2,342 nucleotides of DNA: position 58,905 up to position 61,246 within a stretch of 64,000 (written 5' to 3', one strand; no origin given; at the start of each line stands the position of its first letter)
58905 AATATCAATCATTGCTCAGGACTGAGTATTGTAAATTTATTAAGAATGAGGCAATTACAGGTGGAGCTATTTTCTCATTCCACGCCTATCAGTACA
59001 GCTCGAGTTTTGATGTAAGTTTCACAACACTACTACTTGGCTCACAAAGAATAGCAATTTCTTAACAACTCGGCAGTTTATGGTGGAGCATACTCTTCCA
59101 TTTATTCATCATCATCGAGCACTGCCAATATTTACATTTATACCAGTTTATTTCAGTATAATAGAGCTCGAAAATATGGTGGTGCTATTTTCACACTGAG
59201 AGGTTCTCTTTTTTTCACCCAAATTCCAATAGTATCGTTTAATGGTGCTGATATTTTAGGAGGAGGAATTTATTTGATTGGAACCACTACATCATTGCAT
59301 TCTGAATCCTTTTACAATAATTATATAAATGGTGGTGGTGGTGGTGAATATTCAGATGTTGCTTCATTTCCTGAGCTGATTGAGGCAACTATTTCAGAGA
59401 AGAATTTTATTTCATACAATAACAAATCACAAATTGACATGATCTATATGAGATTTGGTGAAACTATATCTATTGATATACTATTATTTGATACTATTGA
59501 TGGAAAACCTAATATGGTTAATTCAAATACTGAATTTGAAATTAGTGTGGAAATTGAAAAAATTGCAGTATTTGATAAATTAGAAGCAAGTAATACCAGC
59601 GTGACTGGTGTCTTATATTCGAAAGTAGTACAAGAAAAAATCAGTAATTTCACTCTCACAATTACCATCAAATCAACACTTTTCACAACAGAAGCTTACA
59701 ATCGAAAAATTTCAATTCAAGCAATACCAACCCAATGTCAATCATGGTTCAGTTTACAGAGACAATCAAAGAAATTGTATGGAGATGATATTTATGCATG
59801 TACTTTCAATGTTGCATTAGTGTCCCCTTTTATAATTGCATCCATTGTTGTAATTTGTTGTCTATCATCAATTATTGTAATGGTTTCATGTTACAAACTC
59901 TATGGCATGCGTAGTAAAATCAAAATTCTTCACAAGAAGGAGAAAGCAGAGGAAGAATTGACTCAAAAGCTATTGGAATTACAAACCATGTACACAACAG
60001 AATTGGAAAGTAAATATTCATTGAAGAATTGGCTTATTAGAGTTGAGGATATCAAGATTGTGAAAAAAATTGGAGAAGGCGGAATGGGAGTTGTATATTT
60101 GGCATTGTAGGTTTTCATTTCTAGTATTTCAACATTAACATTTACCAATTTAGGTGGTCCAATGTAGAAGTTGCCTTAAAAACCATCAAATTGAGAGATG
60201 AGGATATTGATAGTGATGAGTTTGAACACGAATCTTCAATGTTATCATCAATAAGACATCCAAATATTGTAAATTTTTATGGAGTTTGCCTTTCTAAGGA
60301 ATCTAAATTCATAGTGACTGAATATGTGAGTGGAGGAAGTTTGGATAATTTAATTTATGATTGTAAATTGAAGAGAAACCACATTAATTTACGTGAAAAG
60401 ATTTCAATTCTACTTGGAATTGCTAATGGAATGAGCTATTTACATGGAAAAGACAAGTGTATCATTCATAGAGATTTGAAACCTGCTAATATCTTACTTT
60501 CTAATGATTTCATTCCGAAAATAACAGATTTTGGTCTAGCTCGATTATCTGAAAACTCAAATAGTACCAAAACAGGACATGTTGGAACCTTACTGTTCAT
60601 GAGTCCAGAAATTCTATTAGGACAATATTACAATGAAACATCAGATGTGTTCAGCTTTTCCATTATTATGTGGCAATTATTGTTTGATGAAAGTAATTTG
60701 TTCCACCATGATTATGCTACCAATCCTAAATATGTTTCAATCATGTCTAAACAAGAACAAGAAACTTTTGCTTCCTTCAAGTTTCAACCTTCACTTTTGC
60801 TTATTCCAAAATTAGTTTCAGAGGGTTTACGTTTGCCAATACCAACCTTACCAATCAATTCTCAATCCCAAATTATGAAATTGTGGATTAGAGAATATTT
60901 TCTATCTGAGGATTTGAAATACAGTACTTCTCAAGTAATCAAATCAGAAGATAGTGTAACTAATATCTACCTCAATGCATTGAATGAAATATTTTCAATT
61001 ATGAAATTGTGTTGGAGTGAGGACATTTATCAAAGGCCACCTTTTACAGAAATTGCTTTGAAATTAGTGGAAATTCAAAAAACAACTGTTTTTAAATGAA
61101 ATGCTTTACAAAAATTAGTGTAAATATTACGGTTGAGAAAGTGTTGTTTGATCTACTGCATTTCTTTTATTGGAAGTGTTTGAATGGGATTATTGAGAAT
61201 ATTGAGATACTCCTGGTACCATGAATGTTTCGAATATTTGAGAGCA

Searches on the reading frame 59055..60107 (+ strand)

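Call 38: search_protein_families(library=pfam, proteins=[window:59055-60107:+], max_evalue=0.01)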
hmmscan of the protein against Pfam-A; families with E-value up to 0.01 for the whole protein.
window:59055-60107:+ (351 aa): 1 family
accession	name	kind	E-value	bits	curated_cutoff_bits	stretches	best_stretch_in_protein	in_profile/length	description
PF02415.23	Chlam_PMP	-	0.0073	16.9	20.6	0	31-47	2-18/19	Chlamydia polymorphic membrane protein (Chlamydia_PMP) repeat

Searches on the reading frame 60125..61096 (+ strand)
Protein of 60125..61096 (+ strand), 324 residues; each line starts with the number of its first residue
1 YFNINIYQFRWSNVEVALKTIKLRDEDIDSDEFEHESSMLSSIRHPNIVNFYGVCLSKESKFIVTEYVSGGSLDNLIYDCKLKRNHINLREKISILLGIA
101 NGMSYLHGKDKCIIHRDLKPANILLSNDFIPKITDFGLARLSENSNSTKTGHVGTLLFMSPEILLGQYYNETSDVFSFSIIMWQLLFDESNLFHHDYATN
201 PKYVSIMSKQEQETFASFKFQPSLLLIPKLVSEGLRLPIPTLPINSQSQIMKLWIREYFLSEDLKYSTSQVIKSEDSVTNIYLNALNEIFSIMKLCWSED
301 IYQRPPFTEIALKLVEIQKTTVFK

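Call 38: search_protein_families(library=pfam, proteins=[window:60125-61096:+], max_evalue=0.01)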
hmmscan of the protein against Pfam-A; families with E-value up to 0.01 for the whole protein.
window:60125-61096:+ (324 aa): 4 families
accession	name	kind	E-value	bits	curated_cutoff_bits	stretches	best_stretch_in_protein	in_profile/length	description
PF07714.23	PK_Tyr_Ser-Thr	-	2.4e-49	168.4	23.1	2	12-187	27-199/258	Protein tyrosine and serine/threonine kinase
PF00069.31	Pkinase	-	3.6e-45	154.8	31.7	1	11-307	22-254/263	Protein kinase domain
PF17667.7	Pkinase_fungal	-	6.5e-05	22.3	24.1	1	105-183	301-385/387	Fungal protein kinase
PF03109.22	ABC1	-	0.00091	18.9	22.9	1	23-141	110-216/244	ABC1 atypical kinase-like domain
